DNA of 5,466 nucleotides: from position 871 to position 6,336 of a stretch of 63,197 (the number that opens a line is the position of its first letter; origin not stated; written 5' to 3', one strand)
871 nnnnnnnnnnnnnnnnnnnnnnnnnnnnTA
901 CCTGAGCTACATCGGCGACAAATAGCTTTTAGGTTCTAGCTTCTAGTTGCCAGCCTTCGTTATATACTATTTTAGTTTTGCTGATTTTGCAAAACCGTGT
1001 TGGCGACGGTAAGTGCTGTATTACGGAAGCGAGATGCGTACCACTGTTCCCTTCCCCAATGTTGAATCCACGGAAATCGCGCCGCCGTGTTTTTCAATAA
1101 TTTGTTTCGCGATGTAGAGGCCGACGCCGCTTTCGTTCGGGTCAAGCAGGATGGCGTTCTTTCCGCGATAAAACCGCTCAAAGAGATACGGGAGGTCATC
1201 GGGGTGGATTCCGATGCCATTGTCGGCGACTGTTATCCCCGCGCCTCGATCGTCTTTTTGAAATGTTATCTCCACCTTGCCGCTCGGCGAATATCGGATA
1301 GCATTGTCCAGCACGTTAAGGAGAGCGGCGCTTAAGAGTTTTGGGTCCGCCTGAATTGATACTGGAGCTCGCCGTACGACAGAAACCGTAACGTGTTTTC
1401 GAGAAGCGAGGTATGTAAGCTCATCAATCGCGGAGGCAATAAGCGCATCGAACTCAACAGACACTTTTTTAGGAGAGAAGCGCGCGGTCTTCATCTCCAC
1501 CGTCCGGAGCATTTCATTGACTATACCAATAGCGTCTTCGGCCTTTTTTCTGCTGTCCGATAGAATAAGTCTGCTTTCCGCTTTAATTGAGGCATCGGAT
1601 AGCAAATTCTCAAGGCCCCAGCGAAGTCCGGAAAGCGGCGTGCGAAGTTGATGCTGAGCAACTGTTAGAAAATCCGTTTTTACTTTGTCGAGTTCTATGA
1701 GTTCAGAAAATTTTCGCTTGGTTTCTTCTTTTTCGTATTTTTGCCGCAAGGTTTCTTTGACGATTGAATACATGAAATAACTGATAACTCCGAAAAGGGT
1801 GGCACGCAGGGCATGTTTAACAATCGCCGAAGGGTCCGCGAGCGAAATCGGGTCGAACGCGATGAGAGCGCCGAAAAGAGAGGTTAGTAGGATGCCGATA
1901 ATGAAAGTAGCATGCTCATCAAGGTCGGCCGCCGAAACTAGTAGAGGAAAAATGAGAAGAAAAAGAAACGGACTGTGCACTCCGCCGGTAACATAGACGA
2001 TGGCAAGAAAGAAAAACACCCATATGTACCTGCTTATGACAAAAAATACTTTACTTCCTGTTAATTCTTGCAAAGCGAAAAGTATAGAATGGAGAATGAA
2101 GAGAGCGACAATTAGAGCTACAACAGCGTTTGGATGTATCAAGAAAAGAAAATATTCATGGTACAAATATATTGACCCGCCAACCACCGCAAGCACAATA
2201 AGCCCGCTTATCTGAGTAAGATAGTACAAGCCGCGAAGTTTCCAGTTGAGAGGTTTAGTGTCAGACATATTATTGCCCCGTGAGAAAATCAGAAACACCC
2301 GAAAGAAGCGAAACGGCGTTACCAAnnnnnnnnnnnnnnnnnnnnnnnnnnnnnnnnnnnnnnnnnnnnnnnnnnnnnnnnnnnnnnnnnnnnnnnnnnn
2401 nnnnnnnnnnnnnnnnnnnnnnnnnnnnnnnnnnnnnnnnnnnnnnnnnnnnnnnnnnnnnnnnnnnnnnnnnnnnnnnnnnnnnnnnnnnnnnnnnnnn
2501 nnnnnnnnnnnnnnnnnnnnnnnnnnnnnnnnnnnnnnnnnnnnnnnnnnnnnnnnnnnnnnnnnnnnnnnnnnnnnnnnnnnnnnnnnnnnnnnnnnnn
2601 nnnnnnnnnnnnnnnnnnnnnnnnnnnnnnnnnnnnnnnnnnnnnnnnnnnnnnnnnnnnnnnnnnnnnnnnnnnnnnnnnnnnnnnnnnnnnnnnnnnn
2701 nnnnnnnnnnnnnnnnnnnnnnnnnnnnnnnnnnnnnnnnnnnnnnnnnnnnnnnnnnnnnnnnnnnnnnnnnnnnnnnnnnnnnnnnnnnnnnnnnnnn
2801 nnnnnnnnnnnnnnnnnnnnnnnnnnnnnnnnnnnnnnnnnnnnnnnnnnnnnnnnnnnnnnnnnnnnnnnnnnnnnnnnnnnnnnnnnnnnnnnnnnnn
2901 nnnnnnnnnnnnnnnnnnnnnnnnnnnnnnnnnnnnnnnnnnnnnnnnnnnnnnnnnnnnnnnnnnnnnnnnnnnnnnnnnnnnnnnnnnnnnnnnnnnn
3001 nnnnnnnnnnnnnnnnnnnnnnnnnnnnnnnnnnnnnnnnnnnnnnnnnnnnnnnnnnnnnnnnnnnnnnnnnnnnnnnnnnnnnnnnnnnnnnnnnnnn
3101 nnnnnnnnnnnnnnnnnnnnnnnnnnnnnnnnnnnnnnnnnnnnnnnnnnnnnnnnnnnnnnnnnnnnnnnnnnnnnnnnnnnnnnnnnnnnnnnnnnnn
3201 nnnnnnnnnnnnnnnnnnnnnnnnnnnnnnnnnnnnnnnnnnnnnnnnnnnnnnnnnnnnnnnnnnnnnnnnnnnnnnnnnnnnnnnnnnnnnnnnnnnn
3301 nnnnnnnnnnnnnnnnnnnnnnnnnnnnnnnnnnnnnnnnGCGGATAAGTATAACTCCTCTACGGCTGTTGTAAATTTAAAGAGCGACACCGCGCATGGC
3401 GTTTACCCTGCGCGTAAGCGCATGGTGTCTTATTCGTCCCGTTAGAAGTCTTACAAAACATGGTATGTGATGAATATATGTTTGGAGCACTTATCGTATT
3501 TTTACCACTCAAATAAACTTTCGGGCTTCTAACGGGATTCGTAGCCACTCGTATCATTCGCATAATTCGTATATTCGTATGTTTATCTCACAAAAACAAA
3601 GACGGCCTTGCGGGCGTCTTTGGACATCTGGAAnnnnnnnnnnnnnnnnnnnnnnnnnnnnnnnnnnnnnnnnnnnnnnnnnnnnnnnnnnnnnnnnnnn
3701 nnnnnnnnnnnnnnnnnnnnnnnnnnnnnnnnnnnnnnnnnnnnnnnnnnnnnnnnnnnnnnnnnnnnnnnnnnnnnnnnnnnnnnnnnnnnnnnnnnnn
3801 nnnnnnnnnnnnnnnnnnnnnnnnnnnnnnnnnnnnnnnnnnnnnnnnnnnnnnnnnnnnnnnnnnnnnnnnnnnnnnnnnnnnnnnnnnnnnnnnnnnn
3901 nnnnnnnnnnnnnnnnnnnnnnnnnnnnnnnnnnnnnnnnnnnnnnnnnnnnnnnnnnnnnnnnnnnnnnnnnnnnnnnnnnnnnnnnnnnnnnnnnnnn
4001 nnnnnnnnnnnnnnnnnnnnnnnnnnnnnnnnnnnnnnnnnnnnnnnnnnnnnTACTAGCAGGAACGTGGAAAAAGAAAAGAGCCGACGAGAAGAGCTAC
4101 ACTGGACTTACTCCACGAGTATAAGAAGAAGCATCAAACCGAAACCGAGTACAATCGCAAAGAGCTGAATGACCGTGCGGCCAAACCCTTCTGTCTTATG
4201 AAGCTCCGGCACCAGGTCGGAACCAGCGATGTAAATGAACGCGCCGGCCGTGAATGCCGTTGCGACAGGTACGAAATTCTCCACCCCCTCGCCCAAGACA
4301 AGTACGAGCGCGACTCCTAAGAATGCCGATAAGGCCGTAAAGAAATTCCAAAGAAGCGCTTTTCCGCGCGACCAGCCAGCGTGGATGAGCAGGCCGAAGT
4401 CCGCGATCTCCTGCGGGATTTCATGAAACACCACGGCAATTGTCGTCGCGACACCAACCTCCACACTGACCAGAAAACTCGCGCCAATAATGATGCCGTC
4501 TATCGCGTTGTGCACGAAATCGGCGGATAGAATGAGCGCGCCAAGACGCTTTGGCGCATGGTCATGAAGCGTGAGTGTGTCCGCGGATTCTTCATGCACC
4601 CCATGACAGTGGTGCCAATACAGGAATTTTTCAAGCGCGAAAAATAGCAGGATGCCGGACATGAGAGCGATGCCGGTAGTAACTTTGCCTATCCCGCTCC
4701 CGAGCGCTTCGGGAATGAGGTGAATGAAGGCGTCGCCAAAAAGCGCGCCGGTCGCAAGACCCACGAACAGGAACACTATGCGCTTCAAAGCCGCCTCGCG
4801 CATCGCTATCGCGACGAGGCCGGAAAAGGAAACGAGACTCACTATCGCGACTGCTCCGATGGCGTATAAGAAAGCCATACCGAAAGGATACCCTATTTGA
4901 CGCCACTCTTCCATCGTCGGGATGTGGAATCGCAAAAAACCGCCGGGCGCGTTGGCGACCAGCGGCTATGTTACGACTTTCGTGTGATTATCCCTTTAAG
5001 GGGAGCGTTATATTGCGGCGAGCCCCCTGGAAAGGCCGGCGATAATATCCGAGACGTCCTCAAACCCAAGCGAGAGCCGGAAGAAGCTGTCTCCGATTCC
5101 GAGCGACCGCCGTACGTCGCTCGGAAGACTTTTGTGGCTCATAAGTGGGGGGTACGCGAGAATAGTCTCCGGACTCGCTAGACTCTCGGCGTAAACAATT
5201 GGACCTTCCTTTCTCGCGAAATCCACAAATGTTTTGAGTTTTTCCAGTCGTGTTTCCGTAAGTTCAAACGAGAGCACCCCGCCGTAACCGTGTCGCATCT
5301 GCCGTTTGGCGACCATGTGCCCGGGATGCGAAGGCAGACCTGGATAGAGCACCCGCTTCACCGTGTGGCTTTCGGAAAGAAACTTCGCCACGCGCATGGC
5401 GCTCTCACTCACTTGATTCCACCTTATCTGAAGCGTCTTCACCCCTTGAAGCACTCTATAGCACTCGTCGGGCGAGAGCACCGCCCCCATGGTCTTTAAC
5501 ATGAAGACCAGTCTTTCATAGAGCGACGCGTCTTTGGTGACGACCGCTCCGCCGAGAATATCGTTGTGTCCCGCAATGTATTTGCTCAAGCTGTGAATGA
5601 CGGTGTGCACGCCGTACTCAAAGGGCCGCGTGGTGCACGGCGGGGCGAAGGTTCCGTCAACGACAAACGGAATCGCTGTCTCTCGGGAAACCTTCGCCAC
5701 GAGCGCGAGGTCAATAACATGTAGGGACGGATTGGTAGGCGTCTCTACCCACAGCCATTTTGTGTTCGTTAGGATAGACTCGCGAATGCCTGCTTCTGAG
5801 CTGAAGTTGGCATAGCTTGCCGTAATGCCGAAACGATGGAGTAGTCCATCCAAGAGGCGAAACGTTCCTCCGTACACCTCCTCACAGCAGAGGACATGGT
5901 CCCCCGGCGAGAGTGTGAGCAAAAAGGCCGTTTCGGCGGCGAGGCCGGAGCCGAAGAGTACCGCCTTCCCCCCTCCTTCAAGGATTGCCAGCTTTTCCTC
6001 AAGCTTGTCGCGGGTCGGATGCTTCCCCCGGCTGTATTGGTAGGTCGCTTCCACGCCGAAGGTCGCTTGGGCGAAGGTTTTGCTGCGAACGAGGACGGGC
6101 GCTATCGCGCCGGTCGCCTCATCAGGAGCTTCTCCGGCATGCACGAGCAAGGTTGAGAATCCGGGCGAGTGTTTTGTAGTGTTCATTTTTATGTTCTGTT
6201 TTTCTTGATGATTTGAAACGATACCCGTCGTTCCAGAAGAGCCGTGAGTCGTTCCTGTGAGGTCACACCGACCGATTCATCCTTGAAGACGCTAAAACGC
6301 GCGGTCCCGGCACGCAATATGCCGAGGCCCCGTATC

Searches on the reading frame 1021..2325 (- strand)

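Call 59: search_protein_families(library=ncbifam, max_evalue=1e-10, proteins=[window:1021-2325:-])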
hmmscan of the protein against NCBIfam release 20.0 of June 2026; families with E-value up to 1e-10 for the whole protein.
window:1021-2325:- (434 aa): 62 families (the best 25 are shown)
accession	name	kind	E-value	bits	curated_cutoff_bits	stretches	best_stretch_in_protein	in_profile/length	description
TIGR02966.1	phoR_proteo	equivalog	1.9e-42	145.5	334.2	1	204-432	102-332/333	phosphate regulon sensor histidine kinase PhoR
NF046044.1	PnpS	equivalog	3.5e-40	138.2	400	1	207-434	161-390/390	two-component system histidine kinase PnpS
NF033092.0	HK_WalK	equivalog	3.2e-35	121.8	725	1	212-434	368-593/594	cell wall metabolism sensor histidine kinase WalK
NF041735.1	hist_kin_RppB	equivalog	1e-33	116.8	400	1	219-434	219-438/438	two-component system sensor histidine kinase RppB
TIGR01386.1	cztS_silS_copS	subfamily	6.9e-32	111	292.55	1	225-433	250-456/457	heavy metal sensor histidine kinase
NF047874.1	MASE3_PAS_HK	subfamily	4.2e-30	105.1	560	1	324-434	513-624/655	MASE3 domain-containing sensor histidine kinase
NF008312.0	PRK11100.1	equivalog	2.1e-28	99.4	356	1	220-434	260-473/477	two-component system sensor histidine kinase CreC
NF041210.1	his_kin_PieS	equivalog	2.6e-28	99.3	850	1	208-434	242-469/474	two component system sensor histidine kinase PieS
NF033091.0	HK_VanS_ACDEFG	equivalog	1.4e-27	96.6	400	1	192-434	55-293/293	vancomycin resistance histidine kinase VanS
NF041832.1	near_NosP_CTERM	subfamily_domain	4.6e-27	95.1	400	1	215-434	6-224/370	NahK/ErcS family hybrid sensor histidine kinase/response regulator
NF045595.1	HK_scytonemin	equivalog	5.4e-26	91.1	865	1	199-434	398-634/637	scytonemin biosynthesis sensor histidine kinase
NF041947.1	LuxQ_Vibrio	equivalog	6.9e-26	90.4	1200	1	211-434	467-695/843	quorum-sensing autoinducer 2 sensor kinase/phosphatase LuxQ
NF040691.1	MtrAB_MtrB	equivalog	1.5e-25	90.2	450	1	203-434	258-491/507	MtrAB system histidine kinase MtrB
NF008235.0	PRK11006.1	equivalog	1.7e-25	89.8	390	1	204-434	192-422/431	phosphate regulon sensor histidine kinase PhoR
TIGR02956.1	TMAO_torS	equivalog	3.8e-25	88.2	676.5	1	213-434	461-681/967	TMAO reductase system sensor histidine kinase/response regulator TorS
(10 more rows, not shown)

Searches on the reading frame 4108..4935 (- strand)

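Call 59: search_protein_families(library=ncbifam, max_evalue=1e-10, proteins=[window:4108-4935:-])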
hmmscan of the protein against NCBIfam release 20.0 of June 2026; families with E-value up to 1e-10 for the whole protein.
window:4108-4935:- (275 aa): 1 family
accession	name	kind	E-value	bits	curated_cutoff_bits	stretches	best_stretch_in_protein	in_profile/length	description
NF003243.0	PRK04201.1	equivalog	2.9e-15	56.2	252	1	39-270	22-260/266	zinc transporter ZupT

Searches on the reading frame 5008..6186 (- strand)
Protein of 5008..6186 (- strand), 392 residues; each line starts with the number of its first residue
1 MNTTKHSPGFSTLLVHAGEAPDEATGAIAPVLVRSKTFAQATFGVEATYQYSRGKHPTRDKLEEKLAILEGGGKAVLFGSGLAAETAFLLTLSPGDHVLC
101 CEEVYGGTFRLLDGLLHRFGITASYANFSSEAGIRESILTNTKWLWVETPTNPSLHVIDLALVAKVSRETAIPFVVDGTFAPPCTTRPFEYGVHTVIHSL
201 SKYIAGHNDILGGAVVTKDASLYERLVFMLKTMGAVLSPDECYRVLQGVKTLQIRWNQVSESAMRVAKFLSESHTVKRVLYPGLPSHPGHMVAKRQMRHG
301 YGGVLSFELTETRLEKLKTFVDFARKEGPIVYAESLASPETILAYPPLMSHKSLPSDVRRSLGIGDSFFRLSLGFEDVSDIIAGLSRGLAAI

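Call 59: search_protein_families(library=ncbifam, max_evalue=1e-10, proteins=[window:5008-6186:-])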
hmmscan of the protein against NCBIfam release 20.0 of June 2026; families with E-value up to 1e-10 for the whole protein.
window:5008-6186:- (392 aa): 43 families (the best 25 are shown)
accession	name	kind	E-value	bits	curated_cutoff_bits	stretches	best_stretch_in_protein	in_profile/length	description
NF005871.0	PRK07811.1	equivalog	1.7e-107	359.4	513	1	4-390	7-387/389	cystathionine gamma-synthase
NF005976.0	PRK08064.1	equivalog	1e-105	353.9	627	1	9-391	6-382/390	cystathionine beta-lyase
NF005810.0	PRK07671.1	equivalog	1.3e-99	333.8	594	1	12-389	5-376/377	bifunctional cystathionine gamma-lyase/homocysteine desulfhydrase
NF004821.0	PRK06176.1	equivalog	1.7e-93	313.5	642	1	11-391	4-378/380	cystathionine gamma-synthase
NF006347.0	PRK08574.1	equivalog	2.5e-92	309.6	477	1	47-391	43-384/385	cystathionine gamma-synthase family protein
TIGR01328.1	met_gam_lyase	equivalog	1.4e-91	307.3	549.7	1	9-391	3-390/391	methionine gamma-lyase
NF043007.1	CysBLyMetC_Staph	equivalog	4.6e-86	289.1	700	1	16-389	11-372/378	cystathionine beta-lyase MetC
TIGR02080.1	O_succ_thio_ly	equivalog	9.2e-86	287.9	504.55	1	11-392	5-382/382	cystathionine gamma-synthase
NF005263.0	PRK06767.1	equivalog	9.5e-86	288.2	617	1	10-391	6-385/392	methionine gamma-lyase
NF005695.0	PRK07503.1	equivalog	9.9e-84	281.3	666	1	1-390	1-395/403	methionine gamma-lyase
NF006095.0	PRK08247.1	equivalog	2.9e-82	276.4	585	1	11-390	7-364/369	methionine biosynthesis PLP-dependent protein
NF006450.0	PRK08776.1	equivalog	5.9e-82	275.6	730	1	10-390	13-389/405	O-succinylhomoserine (thiol)-lyase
NF006003.0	PRK08133.1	equivalog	1.2e-79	267.8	522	1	38-390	46-395/396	O-succinylhomoserine sulfhydrylase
NF006097.0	PRK08249.1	equivalog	4.2e-79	265.8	600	1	5-391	6-395/402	cystathionine gamma-synthase family protein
NF005047.0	PRK06460.1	equivalog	5.4e-79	265.8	501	1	19-391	10-374/376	hypothetical protein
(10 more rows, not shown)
